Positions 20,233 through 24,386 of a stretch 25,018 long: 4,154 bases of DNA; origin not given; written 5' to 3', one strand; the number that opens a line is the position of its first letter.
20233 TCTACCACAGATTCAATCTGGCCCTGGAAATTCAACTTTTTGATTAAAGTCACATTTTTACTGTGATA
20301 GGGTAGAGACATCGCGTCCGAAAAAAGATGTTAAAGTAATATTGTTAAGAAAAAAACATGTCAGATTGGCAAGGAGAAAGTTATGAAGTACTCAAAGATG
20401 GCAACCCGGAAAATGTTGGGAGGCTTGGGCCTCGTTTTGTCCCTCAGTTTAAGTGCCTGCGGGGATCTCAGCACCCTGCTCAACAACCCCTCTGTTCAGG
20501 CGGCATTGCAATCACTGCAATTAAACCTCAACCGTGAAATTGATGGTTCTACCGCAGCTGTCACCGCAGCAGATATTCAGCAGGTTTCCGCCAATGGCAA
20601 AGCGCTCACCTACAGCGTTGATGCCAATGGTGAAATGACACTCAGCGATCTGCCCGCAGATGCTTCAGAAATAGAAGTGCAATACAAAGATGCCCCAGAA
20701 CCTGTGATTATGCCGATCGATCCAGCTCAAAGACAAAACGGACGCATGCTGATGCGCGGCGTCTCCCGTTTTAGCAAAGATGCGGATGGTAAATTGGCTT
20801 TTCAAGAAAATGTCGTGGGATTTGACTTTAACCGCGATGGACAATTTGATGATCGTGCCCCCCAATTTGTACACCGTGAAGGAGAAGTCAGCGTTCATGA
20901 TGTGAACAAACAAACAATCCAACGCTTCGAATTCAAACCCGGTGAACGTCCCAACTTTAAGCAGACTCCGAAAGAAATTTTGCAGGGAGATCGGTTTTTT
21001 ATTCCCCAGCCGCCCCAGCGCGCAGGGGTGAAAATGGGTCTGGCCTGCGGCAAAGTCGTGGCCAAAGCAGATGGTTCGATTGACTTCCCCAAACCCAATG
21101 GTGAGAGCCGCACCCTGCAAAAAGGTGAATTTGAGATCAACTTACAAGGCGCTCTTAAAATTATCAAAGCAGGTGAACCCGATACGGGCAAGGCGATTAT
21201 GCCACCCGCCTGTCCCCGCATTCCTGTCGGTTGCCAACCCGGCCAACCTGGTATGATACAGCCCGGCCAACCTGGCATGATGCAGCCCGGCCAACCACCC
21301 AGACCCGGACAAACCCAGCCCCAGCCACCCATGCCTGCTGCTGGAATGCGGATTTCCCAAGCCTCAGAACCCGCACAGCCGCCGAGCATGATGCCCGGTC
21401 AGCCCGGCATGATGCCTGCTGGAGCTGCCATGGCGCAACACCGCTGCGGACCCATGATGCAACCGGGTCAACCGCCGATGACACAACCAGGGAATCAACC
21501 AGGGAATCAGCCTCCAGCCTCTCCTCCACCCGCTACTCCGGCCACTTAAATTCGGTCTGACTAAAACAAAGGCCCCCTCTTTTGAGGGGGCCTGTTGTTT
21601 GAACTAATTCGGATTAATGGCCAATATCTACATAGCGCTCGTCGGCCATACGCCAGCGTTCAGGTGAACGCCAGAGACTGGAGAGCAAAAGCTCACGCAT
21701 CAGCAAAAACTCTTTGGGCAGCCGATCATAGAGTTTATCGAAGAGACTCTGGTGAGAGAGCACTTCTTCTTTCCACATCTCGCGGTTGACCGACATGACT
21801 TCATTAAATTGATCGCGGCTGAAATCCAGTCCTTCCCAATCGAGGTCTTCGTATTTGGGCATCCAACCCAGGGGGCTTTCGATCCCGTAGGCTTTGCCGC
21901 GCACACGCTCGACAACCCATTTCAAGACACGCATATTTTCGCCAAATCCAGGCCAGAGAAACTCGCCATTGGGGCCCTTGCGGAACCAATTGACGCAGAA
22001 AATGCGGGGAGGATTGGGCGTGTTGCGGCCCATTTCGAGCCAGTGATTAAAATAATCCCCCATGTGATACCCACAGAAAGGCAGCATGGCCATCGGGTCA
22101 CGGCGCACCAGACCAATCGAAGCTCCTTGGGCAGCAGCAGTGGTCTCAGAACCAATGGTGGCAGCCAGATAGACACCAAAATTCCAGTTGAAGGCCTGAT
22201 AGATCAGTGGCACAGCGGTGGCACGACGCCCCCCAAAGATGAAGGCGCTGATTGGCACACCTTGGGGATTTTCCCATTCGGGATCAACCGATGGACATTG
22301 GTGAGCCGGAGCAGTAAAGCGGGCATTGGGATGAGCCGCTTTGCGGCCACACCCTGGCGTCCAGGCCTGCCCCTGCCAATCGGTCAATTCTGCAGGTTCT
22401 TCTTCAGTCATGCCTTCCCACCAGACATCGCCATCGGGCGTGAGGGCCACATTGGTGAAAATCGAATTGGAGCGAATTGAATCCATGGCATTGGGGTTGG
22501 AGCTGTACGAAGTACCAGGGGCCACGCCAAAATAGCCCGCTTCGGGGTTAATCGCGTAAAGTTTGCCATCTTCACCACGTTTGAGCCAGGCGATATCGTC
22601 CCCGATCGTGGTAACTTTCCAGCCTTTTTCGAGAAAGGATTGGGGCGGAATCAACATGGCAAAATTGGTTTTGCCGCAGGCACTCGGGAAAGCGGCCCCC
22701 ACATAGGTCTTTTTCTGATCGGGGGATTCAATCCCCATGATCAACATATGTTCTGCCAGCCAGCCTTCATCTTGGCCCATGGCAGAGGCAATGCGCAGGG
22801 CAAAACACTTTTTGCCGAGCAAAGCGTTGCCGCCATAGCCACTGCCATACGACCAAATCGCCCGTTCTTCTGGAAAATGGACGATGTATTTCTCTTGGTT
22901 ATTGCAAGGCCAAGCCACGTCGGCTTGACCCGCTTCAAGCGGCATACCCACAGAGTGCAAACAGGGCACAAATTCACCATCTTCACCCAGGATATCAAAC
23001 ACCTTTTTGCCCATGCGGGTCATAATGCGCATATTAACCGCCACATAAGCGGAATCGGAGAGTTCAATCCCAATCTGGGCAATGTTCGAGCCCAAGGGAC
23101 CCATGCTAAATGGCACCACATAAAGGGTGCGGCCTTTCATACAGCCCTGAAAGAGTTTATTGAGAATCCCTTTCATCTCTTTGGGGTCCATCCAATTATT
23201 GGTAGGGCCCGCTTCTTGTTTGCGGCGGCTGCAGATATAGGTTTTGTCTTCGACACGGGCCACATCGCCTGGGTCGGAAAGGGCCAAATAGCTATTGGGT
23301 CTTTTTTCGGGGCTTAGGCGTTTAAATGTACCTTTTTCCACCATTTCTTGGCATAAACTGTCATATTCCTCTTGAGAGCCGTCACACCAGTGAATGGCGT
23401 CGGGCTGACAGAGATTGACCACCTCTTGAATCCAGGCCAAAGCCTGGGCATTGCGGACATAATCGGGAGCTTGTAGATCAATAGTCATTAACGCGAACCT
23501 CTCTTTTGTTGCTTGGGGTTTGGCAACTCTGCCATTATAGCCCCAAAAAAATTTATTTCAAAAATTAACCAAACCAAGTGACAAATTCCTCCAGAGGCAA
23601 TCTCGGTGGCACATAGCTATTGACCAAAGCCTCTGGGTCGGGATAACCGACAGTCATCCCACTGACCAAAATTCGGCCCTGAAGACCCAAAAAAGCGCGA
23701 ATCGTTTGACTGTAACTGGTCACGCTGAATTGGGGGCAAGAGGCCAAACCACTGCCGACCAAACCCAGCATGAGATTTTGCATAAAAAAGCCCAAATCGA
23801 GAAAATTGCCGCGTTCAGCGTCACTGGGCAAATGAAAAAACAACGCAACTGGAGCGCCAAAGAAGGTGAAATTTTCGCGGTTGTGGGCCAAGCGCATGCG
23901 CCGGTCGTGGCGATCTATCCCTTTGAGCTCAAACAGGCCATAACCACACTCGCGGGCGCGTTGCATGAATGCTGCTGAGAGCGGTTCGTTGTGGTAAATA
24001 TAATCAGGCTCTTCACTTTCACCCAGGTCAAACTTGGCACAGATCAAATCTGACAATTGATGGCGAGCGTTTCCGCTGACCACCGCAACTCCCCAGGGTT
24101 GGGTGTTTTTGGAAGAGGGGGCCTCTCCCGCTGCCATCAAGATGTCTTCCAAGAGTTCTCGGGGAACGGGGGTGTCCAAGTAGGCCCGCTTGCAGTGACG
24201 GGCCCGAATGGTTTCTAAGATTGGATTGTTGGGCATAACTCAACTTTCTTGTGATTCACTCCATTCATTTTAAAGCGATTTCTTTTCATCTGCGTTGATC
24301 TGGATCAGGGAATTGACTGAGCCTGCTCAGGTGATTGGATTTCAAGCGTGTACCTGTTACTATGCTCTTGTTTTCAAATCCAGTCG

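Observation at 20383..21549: Lipoprotein with a methionine-rich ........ repeat tail, possibly a Cu(I)/Ag(I)-binding or intrinsically disordered tether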

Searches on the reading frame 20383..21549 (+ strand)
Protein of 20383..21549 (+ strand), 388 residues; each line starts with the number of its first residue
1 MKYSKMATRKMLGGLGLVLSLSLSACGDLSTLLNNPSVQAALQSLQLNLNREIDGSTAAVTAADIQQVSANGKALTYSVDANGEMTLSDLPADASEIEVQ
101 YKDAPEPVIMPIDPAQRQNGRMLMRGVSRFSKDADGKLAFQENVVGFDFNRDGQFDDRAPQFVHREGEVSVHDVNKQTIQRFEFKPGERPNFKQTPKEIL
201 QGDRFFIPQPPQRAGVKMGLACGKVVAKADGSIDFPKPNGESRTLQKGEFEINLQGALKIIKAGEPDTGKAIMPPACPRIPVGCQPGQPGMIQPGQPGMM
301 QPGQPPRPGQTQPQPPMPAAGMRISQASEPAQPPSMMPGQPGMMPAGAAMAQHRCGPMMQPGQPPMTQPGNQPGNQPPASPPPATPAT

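Call 6: search_protein_families(library=pfam, proteins=[window:20383-21549:+], max_evalue=1)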
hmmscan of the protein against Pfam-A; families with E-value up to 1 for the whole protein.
window:20383-21549:+ (388 aa): 1 family
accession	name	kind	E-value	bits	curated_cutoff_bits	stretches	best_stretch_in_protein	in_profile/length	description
PF13511.11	DUF4124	-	0.04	14.6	22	1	74-116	13-55/56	Domain of unknown function (DUF4124)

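Call 9: search_protein_families(library=ncbifam, proteins=[window:20383-21549:+], max_evalue=0.001)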
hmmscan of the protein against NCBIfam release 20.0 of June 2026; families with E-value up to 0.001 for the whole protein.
window:20383-21549:+ (388 aa): 0 families

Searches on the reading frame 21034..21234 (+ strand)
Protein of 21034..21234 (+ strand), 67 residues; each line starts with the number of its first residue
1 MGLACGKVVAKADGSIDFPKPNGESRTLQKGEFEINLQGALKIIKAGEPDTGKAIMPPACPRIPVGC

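Call 29: find_homologous_proteins(query=A3, max_evalue=0.001)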
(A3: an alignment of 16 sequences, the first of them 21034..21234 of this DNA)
Query A3 (16 sequences) (67 aa, profile of the alignment): 5 proteins with E <= 0.001 among 181 candidates.
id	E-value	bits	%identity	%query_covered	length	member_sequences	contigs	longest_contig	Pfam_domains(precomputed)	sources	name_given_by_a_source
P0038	6.7e-24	101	46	75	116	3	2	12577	-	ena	-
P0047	8.8e-24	101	46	72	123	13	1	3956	PF00036.39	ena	-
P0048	2.0e-23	100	44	72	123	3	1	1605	PF00036.39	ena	-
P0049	6.8e-21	91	43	70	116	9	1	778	-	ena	-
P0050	3.3e-13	67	43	60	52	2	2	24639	-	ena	-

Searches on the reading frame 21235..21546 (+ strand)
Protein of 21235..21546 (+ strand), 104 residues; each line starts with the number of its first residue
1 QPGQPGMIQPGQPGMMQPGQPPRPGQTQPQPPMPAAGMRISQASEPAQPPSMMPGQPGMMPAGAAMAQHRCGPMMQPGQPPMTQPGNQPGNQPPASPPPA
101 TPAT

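Call 30: find_homologous_proteins(query=window:21235-21546:+, max_evalue=0.01)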
Query seq(104 aa): 275 candidates shared short words with the query, none scored E <= 0.01.

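Call 42: search_solved_structures(query=window:21235-21546:+, max_evalue=10)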
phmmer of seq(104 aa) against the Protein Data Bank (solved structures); distinct sequences matched with E-value up to 10: 0.

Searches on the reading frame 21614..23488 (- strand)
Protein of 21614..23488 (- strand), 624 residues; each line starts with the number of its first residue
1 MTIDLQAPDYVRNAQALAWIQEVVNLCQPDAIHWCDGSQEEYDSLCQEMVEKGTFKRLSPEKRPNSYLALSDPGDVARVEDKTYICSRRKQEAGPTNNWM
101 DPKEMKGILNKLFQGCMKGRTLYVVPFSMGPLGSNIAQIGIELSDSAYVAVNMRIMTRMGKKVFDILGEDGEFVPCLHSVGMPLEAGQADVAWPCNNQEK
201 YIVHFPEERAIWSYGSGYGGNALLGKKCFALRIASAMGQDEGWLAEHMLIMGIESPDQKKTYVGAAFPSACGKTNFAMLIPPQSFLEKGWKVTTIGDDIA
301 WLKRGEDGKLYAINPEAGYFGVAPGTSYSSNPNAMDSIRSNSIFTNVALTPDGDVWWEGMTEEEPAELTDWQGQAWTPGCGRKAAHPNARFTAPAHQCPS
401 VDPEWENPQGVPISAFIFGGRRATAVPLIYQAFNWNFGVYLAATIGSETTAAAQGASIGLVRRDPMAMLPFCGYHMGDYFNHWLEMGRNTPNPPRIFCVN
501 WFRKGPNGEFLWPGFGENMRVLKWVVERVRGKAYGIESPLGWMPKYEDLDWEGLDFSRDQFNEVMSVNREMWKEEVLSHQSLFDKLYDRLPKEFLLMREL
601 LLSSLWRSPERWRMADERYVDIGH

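Call 6: search_protein_families(library=pfam, proteins=[window:21614-23488:-], max_evalue=1)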
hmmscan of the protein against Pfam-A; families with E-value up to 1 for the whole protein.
window:21614-23488:- (624 aa): 2 families
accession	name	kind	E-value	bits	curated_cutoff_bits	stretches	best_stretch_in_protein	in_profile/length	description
PF00821.23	PEPCK_GTP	-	7.8e-166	551.7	23.8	1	243-596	1-349/357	Phosphoenolpyruvate carboxykinase C-terminal P-loop domain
PF17297.7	PEPCK_N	-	2.8e-106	354.4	23.8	1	19-238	2-217/218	Phosphoenolpyruvate carboxykinase N-terminal domain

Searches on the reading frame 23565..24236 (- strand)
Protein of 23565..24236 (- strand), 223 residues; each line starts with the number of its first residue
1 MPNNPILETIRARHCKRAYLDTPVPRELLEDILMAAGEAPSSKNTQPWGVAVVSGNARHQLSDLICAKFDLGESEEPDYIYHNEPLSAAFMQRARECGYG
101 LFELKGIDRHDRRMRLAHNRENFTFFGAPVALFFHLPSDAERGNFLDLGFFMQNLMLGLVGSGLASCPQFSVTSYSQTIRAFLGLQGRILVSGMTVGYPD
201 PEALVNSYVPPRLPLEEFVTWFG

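Call 9: search_protein_families(library=ncbifam, proteins=[window:23565-24236:-], max_evalue=0.001)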
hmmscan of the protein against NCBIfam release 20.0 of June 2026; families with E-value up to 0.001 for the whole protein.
window:23565-24236:- (223 aa): 6 families
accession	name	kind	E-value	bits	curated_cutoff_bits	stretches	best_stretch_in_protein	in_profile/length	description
TIGR02476.1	BluB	equivalog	9.7e-07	28.4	150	1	6-60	9-63/205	5,6-dimethylbenzimidazole synthase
NF047509.1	Rv3131_FMN_oxido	subfamily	2.1e-06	27.4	199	0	32-54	2-24/319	Acg family FMN-binding oxidoreductase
TIGR03553.1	F420_FbiB_CTERM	equivalog_domain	6.3e-05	22.8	249.55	0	10-65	3-59/194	F420 biosynthesis protein FbiB, C-terminal domain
NF008033.1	PRK10765.1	equivalog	0.00015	21.3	223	0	4-64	2-63/240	oxygen-insensitive NADPH nitroreductase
NF009810.0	PRK13294.1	equivalog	0.0003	19.8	304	0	9-68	257-317/449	coenzyme F420-0:L-glutamate ligase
NF008088.0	PRK10828.1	equivalog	0.00058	19.5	183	0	19-66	15-63/183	NAD(P)H nitroreductase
